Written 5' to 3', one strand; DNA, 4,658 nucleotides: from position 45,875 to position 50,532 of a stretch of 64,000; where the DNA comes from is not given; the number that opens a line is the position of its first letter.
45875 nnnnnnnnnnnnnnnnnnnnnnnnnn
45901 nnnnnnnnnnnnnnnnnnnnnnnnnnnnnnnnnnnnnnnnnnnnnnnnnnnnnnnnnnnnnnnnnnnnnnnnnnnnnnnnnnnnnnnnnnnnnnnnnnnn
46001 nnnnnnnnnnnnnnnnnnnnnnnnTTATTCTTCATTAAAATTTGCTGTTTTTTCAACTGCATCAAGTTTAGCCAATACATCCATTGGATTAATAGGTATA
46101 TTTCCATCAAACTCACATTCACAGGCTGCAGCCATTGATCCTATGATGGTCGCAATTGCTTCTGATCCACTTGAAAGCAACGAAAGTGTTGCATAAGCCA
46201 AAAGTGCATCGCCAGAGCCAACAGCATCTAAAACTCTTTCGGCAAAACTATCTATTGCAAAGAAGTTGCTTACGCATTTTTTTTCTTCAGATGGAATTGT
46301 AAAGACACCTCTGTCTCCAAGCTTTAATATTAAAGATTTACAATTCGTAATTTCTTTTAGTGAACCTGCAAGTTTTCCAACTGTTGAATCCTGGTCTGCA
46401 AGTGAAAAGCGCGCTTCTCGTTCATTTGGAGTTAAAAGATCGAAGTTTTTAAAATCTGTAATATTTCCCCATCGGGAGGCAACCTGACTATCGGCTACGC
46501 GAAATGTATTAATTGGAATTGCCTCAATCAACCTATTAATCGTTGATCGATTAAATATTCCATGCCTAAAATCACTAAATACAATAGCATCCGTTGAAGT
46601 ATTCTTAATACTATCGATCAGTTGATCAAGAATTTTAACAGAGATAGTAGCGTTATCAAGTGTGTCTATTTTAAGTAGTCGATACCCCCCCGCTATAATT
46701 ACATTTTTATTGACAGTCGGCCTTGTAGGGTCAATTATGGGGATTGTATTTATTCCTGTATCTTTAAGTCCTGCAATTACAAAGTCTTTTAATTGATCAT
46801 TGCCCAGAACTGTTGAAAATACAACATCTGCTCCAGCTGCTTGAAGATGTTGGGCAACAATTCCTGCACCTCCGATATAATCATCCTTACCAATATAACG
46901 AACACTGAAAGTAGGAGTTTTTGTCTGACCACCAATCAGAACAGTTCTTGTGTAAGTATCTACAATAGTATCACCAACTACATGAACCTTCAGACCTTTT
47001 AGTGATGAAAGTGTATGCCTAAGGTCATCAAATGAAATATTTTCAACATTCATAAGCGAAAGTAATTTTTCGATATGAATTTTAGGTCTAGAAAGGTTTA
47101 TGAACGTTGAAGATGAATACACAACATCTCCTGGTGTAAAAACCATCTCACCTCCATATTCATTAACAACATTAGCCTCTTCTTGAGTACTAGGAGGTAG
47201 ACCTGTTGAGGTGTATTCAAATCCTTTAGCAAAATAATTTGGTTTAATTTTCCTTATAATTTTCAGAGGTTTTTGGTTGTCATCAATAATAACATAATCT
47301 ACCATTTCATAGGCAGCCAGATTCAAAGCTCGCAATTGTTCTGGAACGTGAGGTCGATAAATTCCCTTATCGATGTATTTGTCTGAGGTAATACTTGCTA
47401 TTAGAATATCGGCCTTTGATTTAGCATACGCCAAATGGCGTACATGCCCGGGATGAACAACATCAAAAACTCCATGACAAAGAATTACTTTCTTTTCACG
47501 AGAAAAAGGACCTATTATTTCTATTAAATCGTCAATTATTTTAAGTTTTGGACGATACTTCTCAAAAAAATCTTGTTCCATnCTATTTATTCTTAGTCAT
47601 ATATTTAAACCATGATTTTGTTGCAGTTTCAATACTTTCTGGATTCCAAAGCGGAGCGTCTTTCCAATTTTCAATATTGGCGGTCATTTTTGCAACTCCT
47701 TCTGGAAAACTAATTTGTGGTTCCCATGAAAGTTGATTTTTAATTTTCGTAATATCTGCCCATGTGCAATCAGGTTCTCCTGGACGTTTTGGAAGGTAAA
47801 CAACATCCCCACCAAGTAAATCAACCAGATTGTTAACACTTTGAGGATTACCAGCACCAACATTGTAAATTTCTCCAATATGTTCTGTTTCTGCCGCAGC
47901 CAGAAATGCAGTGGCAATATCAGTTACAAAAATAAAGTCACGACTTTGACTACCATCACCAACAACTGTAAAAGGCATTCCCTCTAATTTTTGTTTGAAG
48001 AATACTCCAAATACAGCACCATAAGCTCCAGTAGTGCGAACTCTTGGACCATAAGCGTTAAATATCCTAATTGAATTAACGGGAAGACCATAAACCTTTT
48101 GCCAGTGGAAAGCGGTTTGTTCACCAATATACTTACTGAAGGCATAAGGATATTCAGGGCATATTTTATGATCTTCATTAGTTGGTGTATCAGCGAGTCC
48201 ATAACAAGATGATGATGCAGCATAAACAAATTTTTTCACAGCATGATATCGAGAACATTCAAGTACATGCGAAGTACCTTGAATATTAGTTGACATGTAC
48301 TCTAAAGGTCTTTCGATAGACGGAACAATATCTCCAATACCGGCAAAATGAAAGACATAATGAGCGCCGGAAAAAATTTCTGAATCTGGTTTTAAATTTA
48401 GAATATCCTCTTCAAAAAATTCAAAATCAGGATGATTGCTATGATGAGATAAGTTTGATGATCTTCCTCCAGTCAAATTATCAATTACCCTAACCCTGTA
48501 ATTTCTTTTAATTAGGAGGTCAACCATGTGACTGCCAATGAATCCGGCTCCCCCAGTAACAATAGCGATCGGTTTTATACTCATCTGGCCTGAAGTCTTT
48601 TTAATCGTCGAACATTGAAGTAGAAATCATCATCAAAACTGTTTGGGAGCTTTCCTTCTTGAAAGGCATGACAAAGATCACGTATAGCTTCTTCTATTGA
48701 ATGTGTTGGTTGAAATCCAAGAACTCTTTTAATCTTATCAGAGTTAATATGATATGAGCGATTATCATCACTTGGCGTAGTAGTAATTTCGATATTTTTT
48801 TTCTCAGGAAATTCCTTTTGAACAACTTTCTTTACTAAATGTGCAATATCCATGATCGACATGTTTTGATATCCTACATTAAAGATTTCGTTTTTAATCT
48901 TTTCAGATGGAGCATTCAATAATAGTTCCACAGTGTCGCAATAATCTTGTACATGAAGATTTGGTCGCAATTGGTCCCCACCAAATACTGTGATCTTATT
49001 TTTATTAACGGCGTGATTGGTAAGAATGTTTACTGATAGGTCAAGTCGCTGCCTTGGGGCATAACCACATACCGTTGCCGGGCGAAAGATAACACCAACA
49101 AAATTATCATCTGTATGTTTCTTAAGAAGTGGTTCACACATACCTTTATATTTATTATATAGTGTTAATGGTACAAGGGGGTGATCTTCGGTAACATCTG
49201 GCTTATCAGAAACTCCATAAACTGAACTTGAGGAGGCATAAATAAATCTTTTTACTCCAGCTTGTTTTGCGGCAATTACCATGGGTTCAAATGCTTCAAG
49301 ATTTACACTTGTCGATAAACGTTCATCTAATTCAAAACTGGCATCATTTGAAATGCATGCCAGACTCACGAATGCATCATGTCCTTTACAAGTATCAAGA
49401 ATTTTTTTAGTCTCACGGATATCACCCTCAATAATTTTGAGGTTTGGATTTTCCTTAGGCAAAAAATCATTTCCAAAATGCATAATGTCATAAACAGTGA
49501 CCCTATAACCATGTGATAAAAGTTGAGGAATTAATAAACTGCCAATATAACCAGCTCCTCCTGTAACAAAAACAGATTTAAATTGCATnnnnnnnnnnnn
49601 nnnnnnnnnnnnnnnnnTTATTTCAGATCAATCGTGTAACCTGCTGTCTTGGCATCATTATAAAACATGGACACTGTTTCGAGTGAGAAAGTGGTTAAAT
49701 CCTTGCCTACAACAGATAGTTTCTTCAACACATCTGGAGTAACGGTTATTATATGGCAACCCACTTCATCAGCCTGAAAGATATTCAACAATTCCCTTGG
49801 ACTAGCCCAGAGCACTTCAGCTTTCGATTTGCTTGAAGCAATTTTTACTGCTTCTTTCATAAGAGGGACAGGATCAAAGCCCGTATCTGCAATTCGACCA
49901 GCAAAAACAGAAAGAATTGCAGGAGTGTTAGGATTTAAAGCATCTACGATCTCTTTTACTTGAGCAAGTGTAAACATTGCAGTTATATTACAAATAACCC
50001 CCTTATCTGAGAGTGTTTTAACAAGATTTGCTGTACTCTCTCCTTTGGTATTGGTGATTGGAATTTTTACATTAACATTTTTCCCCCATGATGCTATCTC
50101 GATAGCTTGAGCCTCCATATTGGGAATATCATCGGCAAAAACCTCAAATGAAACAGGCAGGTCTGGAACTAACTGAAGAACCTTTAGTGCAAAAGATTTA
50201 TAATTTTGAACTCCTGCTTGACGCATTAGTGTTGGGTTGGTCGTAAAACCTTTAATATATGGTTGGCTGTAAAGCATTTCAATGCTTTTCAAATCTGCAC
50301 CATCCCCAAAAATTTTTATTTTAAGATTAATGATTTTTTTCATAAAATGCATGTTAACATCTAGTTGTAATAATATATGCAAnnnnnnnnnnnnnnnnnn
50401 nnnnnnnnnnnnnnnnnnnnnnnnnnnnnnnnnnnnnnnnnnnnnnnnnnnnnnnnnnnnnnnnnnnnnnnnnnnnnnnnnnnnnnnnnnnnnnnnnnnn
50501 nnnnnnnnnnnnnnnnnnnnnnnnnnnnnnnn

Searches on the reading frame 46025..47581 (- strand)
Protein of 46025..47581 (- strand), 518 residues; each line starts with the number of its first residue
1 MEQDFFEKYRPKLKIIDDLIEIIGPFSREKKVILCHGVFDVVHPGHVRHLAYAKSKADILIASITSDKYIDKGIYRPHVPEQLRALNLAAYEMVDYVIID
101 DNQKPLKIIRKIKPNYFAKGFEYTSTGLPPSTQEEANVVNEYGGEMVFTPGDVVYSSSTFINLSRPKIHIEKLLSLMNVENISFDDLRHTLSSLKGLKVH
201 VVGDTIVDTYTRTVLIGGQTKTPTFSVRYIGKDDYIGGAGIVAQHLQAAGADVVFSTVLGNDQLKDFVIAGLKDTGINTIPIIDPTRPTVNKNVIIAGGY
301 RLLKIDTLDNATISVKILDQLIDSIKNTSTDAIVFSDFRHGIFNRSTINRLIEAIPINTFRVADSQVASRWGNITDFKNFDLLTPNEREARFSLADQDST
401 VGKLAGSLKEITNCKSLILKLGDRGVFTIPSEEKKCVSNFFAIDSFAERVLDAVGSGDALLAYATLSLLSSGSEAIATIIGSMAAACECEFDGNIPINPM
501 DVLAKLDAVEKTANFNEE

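Call 4: search_protein_families(library=pfam, proteins=[window:46025-47581:-])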
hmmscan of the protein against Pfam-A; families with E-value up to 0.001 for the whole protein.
window:46025-47581:- (518 aa): 2 families
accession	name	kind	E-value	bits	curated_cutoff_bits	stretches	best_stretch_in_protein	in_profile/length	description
PF00294.29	PfkB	-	4.6e-19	69.3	25.8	1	235-490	34-291/302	pfkB family carbohydrate kinase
PF01467.32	CTP_transf_like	-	2.6e-12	47.5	21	1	35-126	2-93/133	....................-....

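Call 23: search_protein_families(library=ncbifam, proteins=[window:46025-47581:-], max_evalue=1e-8)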
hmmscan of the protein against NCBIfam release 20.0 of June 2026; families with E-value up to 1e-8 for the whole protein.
window:46025-47581:- (518 aa): 4 families
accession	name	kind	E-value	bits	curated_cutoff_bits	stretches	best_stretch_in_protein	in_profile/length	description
NF008454.0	PRK11316.1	equivalog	5.6e-37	127.5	521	2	27-147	337-454/475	bifunctional D-glycero-beta-D-manno-heptose-7-phosphate kinase/D-glycero-beta-D-manno-heptose 1-phosphate adenylyltransferase HldE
TIGR02198.1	rfaE_dom_I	equivalog_domain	6.9e-35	120.7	345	1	191-496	2-304/315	D-glycero-beta-D-manno-heptose-7-phosphate kinase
TIGR02199.1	rfaE_dom_II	equivalog_domain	9.8e-27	93.6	181.5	1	28-161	9-139/144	D-glycero-beta-D-manno-heptose 1-phosphate adenylyltransferase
TIGR03828.1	pfkB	equivalog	6.8e-09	35.2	292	0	233-486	31-278/305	1-phosphofructokinase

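Call 74: search_solved_structures(query=window:46025-47581:-, max_evalue=1e-8)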
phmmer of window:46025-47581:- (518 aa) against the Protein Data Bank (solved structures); distinct sequences matched with E-value up to 1e-8: 1.
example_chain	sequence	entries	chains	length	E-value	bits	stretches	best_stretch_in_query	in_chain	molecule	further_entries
5x9q_A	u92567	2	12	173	2.6e-14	56.1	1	30-151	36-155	Putative cytidylyltransferase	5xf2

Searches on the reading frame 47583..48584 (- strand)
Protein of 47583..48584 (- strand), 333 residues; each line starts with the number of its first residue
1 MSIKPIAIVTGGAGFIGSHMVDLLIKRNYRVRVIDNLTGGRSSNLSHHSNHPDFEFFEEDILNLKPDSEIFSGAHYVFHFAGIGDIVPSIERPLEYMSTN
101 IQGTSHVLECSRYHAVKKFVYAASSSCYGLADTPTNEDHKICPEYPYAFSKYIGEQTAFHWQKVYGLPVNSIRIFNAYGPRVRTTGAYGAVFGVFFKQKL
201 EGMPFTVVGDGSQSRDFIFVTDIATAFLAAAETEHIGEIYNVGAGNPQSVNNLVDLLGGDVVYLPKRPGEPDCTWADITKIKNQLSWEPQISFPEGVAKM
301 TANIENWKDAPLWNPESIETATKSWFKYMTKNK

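Call 4: search_protein_families(library=pfam, proteins=[window:47583-48584:-])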
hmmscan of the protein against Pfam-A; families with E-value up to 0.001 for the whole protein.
window:47583-48584:- (333 aa): 5 families
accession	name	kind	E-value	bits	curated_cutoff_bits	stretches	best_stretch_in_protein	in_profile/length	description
PF01370.27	Epimerase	-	5.1e-55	186.9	20.9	1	8-243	2-240/240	NAD dependent epimerase/dehydratase family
PF16363.11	GDP_Man_Dehyd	-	3.1e-54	185.1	27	1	8-300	1-332/332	GDP-mannose 4,6 dehydratase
PF01073.25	3Beta_HSD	-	4.9e-20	72.1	22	1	8-232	1-230/280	3-beta hydroxysteroid dehydrogenase/isomerase family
PF02719.21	Polysacc_synt_2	-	1.9e-12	47.4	20.2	1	8-255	2-241/293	Polysaccharide biosynthesis protein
PF07993.18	NAD_binding_4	-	1.8e-08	34.3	20.1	1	71-175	86-205/258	Male sterility protein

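Call 23: search_protein_families(library=ncbifam, proteins=[window:47583-48584:-], max_evalue=1e-8)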
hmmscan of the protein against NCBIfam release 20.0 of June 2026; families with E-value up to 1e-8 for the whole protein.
window:47583-48584:- (333 aa): 16 families
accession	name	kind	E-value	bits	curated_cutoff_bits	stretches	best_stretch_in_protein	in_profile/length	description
TIGR01179.1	galE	equivalog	9.7e-48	162.7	262.3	2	8-181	3-180/332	UDP-glucose 4-epimerase GalE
TIGR01181.1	dTDP_gluc_dehyt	equivalog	2.9e-44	151.5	365.1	1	8-300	3-307/321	dTDP-glucose 4,6-dehydratase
TIGR04180.1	EDH_00030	hypoth_equivalog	7.5e-44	150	475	1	8-258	2-253/297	NAD-dependent 4,6-dehydratase LegB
NF011728.1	PRK15181.1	equivalog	2.4e-38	132.1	760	1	8-299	19-332/348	Vi polysaccharide biosynthesis UDP-N-acetylglucosaminuronic acid C-4 epimerase TviC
TIGR02197.1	heptose_epim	equivalog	4.7e-34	118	274.6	1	8-304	2-313/316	ADP-glyceromanno-heptose 6-epimerase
NF007956.0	PRK10675.1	subfamily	6.2e-31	107.8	394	1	8-179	4-182/338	UDP-glucose 4-epimerase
NF007490.0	PRK10084.1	subfamily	2e-27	96.1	649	2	139-301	159-331/361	dTDP-glucose 4,6-dehydratase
NF007582.0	PRK10217.1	equivalog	3.3e-26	92.2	698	1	8-250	5-259/355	dTDP-glucose 4,6-dehydratase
NF008360.0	PRK11150.1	equivalog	1.2e-18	67.3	452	1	7-255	2-248/310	ADP-glyceromanno-heptose 6-epimerase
TIGR03466.1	HpnA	hypoth_equivalog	3.9e-17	62.1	367.65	1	7-246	3-232/327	hopanoid-associated sugar epimerase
NF047922.1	GDPFucSynFcl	equivalog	9e-15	54.9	500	1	79-300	60-297/308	GDP-L-fucose synthase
NF042422.1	oxyalk_red_OleD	equivalog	5.6e-14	52.2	580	1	8-257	4-246/329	2-alkyl-3-oxoalkanoate reductase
NF008872.0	PRK11908.1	equivalog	6.2e-12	45.2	294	1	8-256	5-266/349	bifunctional UDP-4-keto-pentose/UDP-xylose synthase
TIGR01472.1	gmd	equivalog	5.4e-11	42.3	415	0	6-255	2-262/342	GDP-mannose 4,6-dehydratase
NF042423.1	oxyalk_red_Shew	equivalog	5.4e-11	42.1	580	1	7-232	11-222/331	2-alkyl-3-oxoalkanoate reductase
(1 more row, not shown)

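Call 72: search_solved_structures(query=window:47583-48584:-, max_evalue=1e-25)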
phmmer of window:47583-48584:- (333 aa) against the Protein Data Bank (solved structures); distinct sequences matched with E-value up to 1e-25: 46.
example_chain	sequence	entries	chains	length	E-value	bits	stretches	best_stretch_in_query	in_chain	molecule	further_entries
6dnt_A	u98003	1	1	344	2.5e-48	168.4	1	7-290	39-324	NAD-dependent epimerase/dehydratase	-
4zrm_A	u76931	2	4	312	9.5e-48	166.5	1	8-301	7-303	UDP-glucose 4-epimerase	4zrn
6zl6_A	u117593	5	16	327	6.2e-44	153.9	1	8-300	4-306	Epimerase domain-containing protein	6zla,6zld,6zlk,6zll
6zlj_A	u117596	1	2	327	2.2e-43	152.1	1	8-300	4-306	Epimerase domain-containing protein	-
7ys8_A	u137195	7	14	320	9.4e-40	140.2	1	7-300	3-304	UDP-glucose 4-epimerase | UDP-glucose 4-epimerase along with EC 5.1.3.2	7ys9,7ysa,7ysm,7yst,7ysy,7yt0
1sb8_A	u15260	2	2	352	2.9e-39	138.6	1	6-298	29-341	wbpP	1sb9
6pmh_A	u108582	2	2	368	8.2e-39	137.1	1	7-307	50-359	UDP-glucose 4-epimerase related protein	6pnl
6wjb_A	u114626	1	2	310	2.3e-38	135.6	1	8-257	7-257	NAD-dependent epimerase/dehydratase family protein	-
6bwl_A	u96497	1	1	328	6.7e-38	134.1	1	8-308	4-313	Pal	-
3ruc_A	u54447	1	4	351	1.9e-37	132.7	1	8-297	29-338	WbgU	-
6wj9_A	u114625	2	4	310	2.2e-37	132.4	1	8-257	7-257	NAD-dependent epimerase/dehydratase family protein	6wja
3ru7_A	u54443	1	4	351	4.7e-37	131.3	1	8-297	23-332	WbgU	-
3ru9_A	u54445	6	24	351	4.7e-37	131.3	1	8-297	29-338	WbgU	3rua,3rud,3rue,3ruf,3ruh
3lu1_A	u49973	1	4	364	5.3e-37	131.1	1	8-297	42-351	WbgU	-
4m55_A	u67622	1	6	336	1.1e-36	130.1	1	8-300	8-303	UDP-glucuronic acid decarboxylase 1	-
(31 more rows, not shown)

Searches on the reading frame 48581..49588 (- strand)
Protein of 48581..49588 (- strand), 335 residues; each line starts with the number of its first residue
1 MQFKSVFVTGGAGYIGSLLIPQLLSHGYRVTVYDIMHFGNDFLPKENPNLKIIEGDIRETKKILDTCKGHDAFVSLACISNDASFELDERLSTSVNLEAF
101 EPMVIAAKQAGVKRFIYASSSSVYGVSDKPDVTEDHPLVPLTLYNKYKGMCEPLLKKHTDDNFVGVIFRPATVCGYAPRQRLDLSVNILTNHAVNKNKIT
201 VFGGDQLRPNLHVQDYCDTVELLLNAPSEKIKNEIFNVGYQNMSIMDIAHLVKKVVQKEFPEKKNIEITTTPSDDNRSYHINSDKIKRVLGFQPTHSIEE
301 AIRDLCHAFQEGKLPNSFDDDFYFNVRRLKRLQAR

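Call 4: search_protein_families(library=pfam, proteins=[window:48581-49588:-])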
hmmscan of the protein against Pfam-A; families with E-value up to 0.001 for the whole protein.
window:48581-49588:- (335 aa): 8 families
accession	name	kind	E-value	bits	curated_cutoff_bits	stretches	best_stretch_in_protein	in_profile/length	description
PF01370.27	Epimerase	-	4.2e-35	121.7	20.9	1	6-239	1-240/240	NAD dependent epimerase/dehydratase family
PF16363.11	GDP_Man_Dehyd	-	1.1e-26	94.5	27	1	7-304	1-331/332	GDP-mannose 4,6 dehydratase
PF01073.25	3Beta_HSD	-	1.2e-18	67.6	22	1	8-190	2-198/280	3-beta hydroxysteroid dehydrogenase/isomerase family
PF13460.12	NAD_binding_10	-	3.2e-12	47.1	27.2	1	10-130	1-109/184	NAD(P)H-binding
PF04321.23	RmlD_sub_bind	-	1.6e-10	41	27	1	6-302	3-278/287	RmlD substrate binding domain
PF05368.20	NmrA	-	2.6e-09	37.5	27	1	4-120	3-107/298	NmrA-like family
PF07993.18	NAD_binding_4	-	1.7e-06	27.8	20.1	0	48-177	61-210/258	Male sterility protein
PF02719.21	Polysacc_synt_2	-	1e-05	25.4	20.2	0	6-120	1-128/293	Polysaccharide biosynthesis protein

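Call 23: search_protein_families(library=ncbifam, proteins=[window:48581-49588:-], max_evalue=1e-8)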
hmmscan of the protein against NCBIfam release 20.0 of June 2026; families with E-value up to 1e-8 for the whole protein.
window:48581-49588:- (335 aa): 15 families
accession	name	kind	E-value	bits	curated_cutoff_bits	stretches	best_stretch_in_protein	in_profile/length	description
TIGR01179.1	galE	equivalog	2.9e-30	105.3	262.3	1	6-304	2-320/332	UDP-glucose 4-epimerase GalE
TIGR01181.1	dTDP_gluc_dehyt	equivalog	9e-26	90.7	365.1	1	6-305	2-307/321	dTDP-glucose 4,6-dehydratase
TIGR04180.1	EDH_00030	hypoth_equivalog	4.5e-23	81.8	475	1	6-296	1-296/297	NAD-dependent 4,6-dehydratase LegB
TIGR02197.1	heptose_epim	equivalog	1.7e-19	70.1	274.6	1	7-309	2-313/316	ADP-glyceromanno-heptose 6-epimerase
TIGR03466.1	HpnA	hypoth_equivalog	1.4e-16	60.3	367.65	1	5-180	2-177/327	hopanoid-associated sugar epimerase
NF043036.1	ErythonDh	equivalog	1.4e-15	57.3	325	1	6-173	3-179/321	D-erythronate dehydrogenase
NF007956.0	PRK10675.1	subfamily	1.9e-14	53.6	394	1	5-318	2-336/338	UDP-glucose 4-epimerase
NF008872.0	PRK11908.1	equivalog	6.8e-13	48.4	294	1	4-311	2-337/349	bifunctional UDP-4-keto-pentose/UDP-xylose synthase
NF007490.0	PRK10084.1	subfamily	4.9e-11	42.2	649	1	6-305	3-330/361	dTDP-glucose 4,6-dehydratase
NF041293.1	G6PDh_Azf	equivalog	9.9e-11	41.5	400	0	4-127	3-122/252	NAD-dependent glucose-6-phosphate dehydrogenase Azf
NF042423.1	oxyalk_red_Shew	equivalog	1.3e-10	40.8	580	1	2-175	7-176/331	2-alkyl-3-oxoalkanoate reductase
NF011728.1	PRK15181.1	equivalog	1.5e-10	40.7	760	1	4-303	16-331/348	Vi polysaccharide biosynthesis UDP-N-acetylglucosaminuronic acid C-4 epimerase TviC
NF042422.1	oxyalk_red_OleD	equivalog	3.3e-10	39.9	580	1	6-179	3-174/329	2-alkyl-3-oxoalkanoate reductase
NF047922.1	GDPFucSynFcl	equivalog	2e-09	37.4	500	0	192-311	190-303/308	GDP-L-fucose synthase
NF041015.1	UDPsulfquin_syn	equivalog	3.2e-09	36.2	575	0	185-306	238-360/384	UDP-sulfoquinovose synthase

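Call 73: search_solved_structures(query=window:48581-49588:-, max_evalue=1e-15)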
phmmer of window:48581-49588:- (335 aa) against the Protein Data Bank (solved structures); distinct sequences matched with E-value up to 1e-15: 13.
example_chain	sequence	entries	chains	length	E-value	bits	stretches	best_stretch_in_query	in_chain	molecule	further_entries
6vo6_A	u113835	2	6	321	1.7e-32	115.9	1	4-314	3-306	Putative sugar-nucleotide epimerase/dehydratease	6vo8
8rdg_A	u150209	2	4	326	8.5e-22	80.7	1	6-304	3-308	SDR family NAD(P)-dependent oxidoreductase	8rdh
8rdi_A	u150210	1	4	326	3.1e-21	78.9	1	6-304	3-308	SDR family NAD(P)-dependent oxidoreductase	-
8vr2_A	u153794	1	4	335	4e-21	78.5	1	4-302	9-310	NAD-dependent epimerase/dehydratase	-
6wjb_A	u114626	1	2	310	1.6e-20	76.5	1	4-244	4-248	NAD-dependent epimerase/dehydratase family protein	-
6bi4_A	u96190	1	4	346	9.2e-20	74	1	5-310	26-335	dTDP-glucose 4,6-dehydratase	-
6wj9_A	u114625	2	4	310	1.5e-19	73.3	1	4-244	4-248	NAD-dependent epimerase/dehydratase family protein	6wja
1r6d_A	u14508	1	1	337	4.7e-19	71.7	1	6-305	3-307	TDP-glucose-4,6-dehydratase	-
1r66_A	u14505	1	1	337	6.5e-19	71.2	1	6-305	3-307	TDP-glucose-4,6-dehydratase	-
3ehe_A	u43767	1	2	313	3.6e-18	68.8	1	6-304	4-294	UDP-glucose 4-epimerase (GalE-1)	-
7k3p_A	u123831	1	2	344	4.1e-16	62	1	5-300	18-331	UDP-glucose 4-epimerase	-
6zl6_A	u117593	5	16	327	4.4e-16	61.9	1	6-302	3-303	Epimerase domain-containing protein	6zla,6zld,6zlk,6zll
8wxk_A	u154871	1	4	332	6.5e-16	61.4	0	5-310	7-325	UDP-glucose 4-epimerase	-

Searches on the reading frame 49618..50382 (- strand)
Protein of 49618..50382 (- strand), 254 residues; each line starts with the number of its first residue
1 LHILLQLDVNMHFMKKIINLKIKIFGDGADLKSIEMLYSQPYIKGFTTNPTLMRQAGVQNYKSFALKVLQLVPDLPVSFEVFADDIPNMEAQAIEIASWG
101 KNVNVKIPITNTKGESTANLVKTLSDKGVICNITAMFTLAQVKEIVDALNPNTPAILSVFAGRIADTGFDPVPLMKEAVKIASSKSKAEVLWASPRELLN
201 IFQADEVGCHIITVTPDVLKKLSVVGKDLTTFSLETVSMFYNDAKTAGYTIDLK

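Call 4: search_protein_families(library=pfam, proteins=[window:49618-50382:-])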
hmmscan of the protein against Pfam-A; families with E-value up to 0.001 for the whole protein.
window:49618-50382:- (254 aa): 1 family
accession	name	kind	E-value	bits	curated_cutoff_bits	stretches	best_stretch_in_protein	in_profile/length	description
PF00923.25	TAL_FSA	-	1.4e-42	146.4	27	1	24-236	1-270/285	Transaldolase/Fructose-6-phosphate aldolase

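Call 23: search_protein_families(library=ncbifam, proteins=[window:49618-50382:-], max_evalue=1e-8)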
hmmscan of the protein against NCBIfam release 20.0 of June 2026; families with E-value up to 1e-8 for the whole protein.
window:49618-50382:- (254 aa): 3 families
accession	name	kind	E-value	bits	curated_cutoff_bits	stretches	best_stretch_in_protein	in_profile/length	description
TIGR02134.1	transald_staph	equivalog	2.5e-102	341.6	281.95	1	19-251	3-235/236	transaldolase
TIGR00875.1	fsa_talC_mipB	equivalog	6.7e-22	77.9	245.95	1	23-236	2-204/213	fructose-6-phosphate aldolase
NF009299.0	PRK12656.1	equivalog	2.8e-12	46.6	214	1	27-221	6-195/222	fructose-6-phosphate aldolase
